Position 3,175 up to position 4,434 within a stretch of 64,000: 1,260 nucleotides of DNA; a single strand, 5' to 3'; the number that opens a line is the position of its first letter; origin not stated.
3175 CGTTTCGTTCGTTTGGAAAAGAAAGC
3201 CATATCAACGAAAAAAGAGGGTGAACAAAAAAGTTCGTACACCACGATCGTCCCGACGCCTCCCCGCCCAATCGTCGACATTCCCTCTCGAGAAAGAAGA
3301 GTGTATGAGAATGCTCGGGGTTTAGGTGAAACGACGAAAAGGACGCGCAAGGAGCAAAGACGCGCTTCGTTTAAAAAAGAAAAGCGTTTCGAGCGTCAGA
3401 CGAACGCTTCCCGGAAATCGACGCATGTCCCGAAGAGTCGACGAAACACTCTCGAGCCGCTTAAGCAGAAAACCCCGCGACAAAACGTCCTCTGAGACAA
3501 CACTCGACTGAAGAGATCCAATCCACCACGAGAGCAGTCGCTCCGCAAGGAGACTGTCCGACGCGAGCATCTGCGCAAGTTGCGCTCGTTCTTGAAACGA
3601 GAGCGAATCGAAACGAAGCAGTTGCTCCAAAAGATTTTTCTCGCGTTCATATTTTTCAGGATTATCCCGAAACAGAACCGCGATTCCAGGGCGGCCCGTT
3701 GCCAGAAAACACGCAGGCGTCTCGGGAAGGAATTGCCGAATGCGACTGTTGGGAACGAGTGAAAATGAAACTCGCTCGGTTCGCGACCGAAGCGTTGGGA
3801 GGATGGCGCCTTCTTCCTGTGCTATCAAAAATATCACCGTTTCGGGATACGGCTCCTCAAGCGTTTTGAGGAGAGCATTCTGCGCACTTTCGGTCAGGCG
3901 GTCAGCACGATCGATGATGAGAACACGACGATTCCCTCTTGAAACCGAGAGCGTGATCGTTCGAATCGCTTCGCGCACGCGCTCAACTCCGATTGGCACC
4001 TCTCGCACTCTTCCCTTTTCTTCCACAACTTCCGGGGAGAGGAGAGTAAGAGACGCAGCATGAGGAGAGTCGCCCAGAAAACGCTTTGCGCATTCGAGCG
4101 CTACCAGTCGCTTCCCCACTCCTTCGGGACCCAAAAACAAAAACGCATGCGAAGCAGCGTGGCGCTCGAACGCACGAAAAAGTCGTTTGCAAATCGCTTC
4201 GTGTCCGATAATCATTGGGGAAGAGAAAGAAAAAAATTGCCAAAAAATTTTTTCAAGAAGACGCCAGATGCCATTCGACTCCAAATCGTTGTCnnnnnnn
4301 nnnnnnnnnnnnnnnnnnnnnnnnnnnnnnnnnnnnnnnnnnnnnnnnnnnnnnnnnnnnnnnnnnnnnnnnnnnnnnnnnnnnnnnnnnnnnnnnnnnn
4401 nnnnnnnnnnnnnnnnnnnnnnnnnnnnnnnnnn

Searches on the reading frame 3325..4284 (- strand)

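Call 73: search_protein_families(library=pfam, proteins=[window:3325-4284:-], max_evalue=0.001)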
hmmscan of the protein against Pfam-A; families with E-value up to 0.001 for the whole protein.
window:3325-4284:- (320 aa): 3 families
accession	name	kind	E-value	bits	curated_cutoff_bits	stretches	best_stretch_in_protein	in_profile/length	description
PF13177.12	DNA_pol3_delta2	-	5.1e-30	105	27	1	28-175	2-158/161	DNA polymerase III, delta subunit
PF00004.35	AAA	-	3.6e-07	31.1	21.2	1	49-172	2-126/131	ATPase family associated with various cellular activities (AAA)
PF13191.12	AAA_16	-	2e-05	25.6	32.6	0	28-144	5-158/167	AAA ATPase domain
